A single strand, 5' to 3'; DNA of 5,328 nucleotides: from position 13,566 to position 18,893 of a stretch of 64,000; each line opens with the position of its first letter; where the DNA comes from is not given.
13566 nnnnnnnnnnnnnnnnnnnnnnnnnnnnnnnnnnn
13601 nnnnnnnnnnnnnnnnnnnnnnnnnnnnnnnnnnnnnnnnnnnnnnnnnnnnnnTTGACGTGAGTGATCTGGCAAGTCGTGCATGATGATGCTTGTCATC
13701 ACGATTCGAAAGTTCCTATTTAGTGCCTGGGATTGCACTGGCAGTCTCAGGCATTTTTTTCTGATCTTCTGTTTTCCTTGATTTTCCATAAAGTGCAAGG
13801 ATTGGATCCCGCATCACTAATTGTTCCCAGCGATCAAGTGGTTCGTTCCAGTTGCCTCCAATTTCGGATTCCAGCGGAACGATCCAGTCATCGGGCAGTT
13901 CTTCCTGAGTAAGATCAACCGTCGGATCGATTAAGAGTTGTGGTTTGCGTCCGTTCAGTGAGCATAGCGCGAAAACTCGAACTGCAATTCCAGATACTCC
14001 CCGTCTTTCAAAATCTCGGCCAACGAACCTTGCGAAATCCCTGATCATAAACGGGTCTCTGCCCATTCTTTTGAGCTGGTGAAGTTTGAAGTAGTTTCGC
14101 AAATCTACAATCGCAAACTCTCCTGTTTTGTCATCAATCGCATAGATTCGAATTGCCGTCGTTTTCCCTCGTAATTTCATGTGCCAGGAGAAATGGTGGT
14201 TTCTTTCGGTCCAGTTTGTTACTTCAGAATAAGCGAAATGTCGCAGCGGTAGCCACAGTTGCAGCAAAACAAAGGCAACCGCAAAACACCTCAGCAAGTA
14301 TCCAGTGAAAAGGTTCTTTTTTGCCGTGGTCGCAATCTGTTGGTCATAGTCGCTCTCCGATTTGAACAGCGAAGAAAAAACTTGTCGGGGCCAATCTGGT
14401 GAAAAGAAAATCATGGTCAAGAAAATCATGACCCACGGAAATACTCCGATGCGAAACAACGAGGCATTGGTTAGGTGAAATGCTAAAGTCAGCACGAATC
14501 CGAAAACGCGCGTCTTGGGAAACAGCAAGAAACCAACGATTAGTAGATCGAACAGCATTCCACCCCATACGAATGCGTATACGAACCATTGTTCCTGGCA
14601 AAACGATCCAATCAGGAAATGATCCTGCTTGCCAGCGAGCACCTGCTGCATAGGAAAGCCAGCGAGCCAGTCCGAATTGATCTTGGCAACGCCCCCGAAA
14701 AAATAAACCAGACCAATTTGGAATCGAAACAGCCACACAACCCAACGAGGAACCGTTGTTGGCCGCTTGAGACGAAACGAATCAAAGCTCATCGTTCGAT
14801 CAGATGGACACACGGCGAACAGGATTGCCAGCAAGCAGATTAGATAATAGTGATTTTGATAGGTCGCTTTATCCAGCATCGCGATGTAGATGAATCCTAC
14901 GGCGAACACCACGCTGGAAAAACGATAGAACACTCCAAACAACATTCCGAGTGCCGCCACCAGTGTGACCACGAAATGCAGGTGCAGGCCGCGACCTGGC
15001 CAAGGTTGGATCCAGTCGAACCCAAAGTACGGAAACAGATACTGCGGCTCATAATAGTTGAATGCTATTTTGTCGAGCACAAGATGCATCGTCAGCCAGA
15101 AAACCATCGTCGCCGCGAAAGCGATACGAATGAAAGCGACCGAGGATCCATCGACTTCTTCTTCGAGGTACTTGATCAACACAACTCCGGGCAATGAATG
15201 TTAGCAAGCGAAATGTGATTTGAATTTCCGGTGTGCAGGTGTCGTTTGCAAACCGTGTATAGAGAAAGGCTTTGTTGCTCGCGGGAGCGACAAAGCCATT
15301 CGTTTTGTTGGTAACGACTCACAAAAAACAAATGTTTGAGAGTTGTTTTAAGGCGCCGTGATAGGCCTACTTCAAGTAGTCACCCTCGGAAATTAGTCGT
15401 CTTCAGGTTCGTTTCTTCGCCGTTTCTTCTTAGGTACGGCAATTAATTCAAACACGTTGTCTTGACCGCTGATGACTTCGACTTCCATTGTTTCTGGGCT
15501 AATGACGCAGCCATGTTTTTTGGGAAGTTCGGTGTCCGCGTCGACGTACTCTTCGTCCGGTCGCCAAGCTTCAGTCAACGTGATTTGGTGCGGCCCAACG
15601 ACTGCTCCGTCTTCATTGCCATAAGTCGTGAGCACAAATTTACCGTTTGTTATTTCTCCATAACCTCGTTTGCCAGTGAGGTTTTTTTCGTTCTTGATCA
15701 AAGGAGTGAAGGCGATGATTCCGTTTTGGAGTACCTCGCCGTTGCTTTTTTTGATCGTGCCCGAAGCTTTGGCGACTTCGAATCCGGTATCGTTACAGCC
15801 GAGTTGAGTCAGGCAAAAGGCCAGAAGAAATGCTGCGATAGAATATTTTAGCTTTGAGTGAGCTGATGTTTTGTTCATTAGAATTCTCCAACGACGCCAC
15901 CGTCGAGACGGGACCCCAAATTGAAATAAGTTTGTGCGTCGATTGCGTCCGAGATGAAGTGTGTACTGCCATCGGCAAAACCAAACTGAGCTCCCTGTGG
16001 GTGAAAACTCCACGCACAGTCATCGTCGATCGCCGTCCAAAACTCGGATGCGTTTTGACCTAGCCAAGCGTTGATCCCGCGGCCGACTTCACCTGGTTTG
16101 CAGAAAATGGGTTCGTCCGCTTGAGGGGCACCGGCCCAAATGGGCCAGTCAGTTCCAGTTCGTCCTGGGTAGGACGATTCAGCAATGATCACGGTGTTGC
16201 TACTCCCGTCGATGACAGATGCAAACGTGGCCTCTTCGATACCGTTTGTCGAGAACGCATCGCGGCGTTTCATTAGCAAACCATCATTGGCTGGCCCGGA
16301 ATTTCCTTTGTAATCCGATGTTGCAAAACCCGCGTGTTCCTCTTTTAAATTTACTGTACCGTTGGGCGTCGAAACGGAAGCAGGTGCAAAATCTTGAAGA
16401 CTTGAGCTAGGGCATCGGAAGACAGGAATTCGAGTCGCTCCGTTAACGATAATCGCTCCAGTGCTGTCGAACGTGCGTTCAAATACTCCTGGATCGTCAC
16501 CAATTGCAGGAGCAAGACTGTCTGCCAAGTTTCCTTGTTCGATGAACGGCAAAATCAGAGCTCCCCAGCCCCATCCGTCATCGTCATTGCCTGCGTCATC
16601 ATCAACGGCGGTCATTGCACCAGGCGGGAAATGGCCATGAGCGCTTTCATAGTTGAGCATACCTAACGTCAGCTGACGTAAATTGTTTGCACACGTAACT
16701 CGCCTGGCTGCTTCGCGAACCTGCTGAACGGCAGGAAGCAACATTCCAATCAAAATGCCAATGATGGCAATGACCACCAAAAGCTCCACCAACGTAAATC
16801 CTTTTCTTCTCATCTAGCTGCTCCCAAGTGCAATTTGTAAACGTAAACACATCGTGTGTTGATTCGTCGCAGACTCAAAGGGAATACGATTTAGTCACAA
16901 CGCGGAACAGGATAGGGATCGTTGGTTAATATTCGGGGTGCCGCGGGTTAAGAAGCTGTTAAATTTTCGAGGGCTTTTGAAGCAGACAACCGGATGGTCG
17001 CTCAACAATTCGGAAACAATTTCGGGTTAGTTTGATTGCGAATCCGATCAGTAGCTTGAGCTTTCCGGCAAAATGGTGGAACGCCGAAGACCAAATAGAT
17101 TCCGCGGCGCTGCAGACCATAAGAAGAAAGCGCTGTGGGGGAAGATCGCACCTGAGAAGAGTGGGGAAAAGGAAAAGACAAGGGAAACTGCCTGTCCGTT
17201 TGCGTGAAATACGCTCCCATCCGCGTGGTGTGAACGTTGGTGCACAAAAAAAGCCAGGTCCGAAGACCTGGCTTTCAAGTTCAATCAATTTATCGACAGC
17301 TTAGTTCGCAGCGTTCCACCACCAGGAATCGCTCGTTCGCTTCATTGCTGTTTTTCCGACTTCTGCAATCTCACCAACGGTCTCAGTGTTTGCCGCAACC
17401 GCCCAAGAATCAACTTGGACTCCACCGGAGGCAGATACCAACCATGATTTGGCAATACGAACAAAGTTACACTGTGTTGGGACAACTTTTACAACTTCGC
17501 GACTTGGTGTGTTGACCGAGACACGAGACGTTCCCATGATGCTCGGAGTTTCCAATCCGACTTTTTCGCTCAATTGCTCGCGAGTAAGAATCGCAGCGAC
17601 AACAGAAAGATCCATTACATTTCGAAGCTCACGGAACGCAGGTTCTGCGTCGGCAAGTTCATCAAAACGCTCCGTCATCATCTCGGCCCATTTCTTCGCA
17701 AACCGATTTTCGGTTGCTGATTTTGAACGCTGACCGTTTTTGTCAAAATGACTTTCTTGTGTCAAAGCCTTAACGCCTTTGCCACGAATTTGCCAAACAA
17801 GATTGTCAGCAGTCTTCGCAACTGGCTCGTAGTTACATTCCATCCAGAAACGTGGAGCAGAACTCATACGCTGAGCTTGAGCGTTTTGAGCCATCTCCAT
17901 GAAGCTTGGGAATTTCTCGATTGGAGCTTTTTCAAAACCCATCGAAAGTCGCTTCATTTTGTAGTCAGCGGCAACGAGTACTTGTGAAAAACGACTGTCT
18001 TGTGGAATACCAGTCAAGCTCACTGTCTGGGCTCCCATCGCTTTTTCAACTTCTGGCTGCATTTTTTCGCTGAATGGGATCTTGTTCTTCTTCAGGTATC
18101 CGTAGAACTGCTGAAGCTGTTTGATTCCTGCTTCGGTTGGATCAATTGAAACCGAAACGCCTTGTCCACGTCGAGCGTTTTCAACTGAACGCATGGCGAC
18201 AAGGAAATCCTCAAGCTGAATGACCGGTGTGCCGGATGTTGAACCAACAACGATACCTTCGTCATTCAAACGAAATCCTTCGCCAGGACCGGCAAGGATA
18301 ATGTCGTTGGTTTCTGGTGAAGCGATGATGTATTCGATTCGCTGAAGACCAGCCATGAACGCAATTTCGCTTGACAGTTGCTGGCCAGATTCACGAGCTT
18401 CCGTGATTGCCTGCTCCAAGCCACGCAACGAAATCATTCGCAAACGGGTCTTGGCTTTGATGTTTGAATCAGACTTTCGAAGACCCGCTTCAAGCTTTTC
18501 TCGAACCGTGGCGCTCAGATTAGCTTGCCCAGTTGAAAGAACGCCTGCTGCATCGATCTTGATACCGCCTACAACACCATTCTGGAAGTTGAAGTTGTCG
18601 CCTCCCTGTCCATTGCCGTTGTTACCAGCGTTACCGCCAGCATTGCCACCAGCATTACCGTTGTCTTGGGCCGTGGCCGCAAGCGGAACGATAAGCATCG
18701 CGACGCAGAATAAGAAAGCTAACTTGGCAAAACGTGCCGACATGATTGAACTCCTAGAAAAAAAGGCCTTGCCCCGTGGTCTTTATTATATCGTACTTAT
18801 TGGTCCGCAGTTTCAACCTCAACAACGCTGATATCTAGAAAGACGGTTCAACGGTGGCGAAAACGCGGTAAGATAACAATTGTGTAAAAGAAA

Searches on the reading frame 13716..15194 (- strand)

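Call 83: search_protein_families(library=pfam, proteins=[window:13716-15194:-], max_evalue=0.00001)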
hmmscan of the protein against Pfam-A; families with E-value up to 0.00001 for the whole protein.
window:13716-15194:- (492 aa): 2 families
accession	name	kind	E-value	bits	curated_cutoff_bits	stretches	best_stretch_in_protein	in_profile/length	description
PF05090.19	HTTM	-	4.1e-78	263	27.7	1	13-268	3-259/259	HTTM domain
PF22777.1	VKGC_lumenal_dom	-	4.2e-36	124.6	27.7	1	300-443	4-151/152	Vitamin K-dependent gamma-carboxylase, lumenal domain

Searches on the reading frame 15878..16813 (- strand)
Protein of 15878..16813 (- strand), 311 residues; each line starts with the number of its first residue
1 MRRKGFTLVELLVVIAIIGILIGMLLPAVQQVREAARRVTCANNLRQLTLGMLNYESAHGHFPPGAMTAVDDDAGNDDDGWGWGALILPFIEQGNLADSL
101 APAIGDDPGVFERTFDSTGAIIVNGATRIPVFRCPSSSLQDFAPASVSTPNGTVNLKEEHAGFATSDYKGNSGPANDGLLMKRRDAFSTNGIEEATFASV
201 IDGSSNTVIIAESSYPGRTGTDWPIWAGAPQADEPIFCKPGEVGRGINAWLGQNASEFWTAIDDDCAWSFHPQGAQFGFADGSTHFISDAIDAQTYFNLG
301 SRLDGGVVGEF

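Call 84: search_protein_families(library=pfam, proteins=[window:15878-16813:-], max_evalue=0.00001)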
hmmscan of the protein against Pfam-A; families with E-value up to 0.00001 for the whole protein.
window:15878-16813:- (311 aa): 2 families
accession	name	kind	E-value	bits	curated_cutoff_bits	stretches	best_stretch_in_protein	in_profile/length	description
PF07596.16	SBP_bac_10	-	3.6e-46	158.8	23.3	1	30-294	1-268/268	Protein of unknown function (DUF1559)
PF07963.17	N_methyl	-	9.5e-09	34.9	21.2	1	2-26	3-27/27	Prokaryotic N-terminal methylation motif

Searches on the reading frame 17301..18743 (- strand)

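Call 84: search_protein_families(library=pfam, proteins=[window:17301-18743:-], max_evalue=0.00001)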
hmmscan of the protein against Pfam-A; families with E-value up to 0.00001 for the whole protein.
window:17301-18743:- (480 aa): 1 family
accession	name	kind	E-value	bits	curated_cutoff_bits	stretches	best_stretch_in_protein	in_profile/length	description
PF07643.16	DUF1598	-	1e-20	74.2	25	1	198-280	1-83/84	Protein of unknown function (DUF1598)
